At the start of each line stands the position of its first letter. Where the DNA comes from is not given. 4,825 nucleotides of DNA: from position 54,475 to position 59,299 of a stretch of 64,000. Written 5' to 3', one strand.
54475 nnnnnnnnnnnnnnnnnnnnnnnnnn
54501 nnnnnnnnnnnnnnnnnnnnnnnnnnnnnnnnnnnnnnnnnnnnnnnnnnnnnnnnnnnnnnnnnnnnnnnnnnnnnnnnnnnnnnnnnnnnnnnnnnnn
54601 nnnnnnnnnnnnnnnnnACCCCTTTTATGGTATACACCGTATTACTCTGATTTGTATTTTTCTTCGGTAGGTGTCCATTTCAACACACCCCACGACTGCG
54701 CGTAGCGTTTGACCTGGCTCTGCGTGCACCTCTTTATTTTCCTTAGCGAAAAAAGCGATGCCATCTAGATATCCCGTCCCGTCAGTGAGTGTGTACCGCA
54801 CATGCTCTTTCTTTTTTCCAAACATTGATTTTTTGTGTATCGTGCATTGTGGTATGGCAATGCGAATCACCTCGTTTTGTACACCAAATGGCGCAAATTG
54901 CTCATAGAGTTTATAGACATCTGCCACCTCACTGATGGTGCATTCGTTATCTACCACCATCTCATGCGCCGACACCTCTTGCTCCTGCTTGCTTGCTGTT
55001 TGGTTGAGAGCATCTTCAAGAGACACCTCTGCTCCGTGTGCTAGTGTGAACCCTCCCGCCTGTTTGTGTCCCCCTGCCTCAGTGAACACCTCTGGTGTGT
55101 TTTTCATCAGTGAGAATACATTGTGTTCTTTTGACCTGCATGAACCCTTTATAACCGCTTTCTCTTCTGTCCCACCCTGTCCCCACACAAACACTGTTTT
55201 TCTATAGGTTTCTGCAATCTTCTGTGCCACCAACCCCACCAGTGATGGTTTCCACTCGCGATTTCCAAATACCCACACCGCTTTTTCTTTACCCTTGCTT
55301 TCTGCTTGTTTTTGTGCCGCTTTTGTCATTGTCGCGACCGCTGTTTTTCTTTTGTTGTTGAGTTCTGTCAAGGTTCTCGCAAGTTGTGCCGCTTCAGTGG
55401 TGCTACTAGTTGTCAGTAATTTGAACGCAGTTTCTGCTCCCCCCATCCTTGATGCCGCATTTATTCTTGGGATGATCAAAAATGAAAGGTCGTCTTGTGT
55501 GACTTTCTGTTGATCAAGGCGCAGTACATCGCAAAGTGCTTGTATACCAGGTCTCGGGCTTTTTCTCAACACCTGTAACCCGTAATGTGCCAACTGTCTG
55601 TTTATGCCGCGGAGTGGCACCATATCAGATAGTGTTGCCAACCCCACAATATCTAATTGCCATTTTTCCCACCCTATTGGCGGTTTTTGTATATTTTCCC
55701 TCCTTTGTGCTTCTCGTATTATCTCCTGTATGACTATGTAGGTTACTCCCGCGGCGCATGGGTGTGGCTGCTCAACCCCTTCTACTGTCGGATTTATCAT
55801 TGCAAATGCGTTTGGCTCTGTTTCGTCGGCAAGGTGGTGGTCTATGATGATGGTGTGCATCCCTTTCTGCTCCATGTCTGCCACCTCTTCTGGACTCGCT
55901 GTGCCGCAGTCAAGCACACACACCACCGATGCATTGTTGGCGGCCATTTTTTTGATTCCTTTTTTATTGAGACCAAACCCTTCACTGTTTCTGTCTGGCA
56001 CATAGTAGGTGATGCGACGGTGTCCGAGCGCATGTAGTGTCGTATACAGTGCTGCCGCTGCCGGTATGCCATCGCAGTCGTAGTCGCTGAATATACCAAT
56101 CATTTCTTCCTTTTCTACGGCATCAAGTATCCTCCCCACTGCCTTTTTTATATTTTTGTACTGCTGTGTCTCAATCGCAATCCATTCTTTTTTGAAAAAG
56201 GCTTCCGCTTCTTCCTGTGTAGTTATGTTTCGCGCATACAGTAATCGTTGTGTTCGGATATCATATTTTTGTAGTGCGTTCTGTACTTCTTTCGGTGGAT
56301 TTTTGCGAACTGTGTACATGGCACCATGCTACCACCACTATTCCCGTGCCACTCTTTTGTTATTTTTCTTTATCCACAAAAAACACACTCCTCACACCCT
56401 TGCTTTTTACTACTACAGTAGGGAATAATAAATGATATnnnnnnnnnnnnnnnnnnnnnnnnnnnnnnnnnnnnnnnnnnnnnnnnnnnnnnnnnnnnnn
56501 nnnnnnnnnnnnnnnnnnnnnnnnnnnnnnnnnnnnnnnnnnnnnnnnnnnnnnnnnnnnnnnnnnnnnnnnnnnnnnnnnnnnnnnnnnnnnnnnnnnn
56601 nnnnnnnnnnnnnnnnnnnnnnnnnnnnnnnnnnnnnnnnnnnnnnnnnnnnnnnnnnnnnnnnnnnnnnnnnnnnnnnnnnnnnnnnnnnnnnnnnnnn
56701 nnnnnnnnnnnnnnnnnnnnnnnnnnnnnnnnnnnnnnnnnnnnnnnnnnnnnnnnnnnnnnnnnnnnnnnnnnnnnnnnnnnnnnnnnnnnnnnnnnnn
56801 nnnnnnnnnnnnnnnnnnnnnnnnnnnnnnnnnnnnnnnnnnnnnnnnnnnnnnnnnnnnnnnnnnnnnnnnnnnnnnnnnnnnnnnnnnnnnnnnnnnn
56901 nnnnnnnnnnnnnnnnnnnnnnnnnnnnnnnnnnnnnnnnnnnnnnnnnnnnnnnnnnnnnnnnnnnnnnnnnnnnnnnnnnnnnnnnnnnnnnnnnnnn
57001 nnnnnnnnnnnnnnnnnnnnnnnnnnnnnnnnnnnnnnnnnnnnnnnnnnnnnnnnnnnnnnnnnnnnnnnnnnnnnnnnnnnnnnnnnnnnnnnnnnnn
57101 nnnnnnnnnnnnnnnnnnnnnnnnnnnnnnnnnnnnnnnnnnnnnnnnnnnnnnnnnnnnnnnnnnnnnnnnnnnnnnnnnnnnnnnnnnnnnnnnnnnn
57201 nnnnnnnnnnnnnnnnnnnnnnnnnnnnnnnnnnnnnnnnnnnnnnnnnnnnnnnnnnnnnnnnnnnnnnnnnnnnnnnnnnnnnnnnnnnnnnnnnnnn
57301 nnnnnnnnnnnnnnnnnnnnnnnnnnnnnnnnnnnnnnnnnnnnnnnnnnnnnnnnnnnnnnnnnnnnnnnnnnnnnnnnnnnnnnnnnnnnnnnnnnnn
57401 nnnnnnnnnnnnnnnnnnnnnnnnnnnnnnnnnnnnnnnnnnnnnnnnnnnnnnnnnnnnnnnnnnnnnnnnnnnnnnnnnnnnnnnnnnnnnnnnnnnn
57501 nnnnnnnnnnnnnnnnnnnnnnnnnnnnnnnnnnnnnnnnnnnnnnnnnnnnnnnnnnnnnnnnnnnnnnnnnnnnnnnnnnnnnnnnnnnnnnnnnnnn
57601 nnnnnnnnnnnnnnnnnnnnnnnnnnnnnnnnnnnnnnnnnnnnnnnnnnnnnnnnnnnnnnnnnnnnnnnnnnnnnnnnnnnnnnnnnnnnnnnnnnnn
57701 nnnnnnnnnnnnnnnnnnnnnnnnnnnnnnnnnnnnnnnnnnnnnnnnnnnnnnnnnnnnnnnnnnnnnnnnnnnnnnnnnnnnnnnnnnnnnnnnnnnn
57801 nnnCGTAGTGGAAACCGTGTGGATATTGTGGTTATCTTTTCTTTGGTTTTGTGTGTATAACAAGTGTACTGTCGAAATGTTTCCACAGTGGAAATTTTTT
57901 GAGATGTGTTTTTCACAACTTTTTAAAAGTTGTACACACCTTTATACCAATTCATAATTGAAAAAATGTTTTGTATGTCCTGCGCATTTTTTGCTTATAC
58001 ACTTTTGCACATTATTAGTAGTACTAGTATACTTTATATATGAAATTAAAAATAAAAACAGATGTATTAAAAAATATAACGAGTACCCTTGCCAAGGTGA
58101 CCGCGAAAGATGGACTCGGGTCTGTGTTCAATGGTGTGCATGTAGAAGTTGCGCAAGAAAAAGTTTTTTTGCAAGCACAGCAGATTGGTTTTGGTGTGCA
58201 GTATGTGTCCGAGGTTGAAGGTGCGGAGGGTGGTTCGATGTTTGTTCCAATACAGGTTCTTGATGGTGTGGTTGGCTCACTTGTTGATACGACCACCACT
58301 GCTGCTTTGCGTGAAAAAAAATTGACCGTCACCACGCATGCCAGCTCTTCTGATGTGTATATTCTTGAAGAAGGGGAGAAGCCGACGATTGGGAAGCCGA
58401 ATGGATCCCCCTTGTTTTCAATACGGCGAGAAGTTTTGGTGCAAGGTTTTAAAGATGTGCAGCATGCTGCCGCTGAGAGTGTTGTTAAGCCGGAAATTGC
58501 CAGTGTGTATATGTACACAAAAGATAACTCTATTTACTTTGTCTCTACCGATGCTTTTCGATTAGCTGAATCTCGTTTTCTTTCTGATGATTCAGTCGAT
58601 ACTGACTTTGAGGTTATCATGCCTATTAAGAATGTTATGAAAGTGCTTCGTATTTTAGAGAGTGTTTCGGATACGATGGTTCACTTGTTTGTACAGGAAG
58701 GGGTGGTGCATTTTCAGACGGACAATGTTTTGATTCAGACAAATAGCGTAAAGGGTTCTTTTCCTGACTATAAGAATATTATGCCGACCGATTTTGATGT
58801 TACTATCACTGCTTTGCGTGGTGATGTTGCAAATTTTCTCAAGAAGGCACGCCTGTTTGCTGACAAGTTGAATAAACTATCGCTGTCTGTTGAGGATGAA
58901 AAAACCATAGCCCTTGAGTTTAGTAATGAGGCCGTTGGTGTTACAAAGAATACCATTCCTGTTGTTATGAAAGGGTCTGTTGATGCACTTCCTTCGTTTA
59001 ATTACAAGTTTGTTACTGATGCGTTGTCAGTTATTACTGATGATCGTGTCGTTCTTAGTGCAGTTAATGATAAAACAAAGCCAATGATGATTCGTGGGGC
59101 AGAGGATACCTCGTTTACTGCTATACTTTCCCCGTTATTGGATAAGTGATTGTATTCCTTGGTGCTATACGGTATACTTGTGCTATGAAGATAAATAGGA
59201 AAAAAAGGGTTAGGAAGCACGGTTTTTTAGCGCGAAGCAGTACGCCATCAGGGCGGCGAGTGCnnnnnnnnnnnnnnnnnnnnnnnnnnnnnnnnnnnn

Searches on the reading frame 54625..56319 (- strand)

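Call 70: search_protein_families(library=pfam, proteins=[window:54625-56319:-], max_evalue=0.00001)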
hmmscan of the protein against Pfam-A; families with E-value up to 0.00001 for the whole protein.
window:54625-56319:- (564 aa): 3 families
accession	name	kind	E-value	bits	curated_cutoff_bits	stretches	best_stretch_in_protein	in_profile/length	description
PF01368.27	DHH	-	3.3e-20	73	28.1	1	74-204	2-104/125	DHH family, N-terminal domain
PF17768.7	RecJ_OB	-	1.6e-12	47.9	27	1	457-558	2-102/107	RecJ OB domain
PF02272.25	DHHA1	-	3.4e-07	31.1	25.9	1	353-438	10-93/102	DHHA1 domain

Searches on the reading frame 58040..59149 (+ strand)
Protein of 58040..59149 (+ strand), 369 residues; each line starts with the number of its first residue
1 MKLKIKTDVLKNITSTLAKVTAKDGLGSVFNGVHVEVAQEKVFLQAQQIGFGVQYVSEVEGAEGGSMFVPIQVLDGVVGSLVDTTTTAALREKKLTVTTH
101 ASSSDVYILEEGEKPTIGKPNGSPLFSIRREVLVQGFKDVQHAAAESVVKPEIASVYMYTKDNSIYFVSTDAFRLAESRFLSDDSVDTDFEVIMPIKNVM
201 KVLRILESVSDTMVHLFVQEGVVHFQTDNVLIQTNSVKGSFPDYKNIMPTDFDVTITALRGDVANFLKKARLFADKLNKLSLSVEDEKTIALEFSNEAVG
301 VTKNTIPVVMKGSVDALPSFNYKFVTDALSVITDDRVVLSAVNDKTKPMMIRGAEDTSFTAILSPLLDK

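Call 71: search_protein_families(library=pfam, proteins=[window:58040-59149:+], max_evalue=0.00001)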
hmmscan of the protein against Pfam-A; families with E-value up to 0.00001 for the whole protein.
window:58040-59149:+ (369 aa): 3 families
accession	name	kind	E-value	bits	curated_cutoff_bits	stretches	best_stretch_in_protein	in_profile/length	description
PF02767.21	DNA_pol3_beta_2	-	4.6e-18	66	27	1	130-243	4-116/116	DNA polymerase III beta subunit, central domain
PF02768.20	DNA_pol3_beta_3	-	1.5e-12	47.8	27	1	245-365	1-119/121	DNA polymerase III beta subunit, C-terminal domain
PF00712.24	DNA_pol3_beta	-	1.3e-07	32.3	24.4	0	126-220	3-93/120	DNA polymerase III beta subunit, N-terminal domain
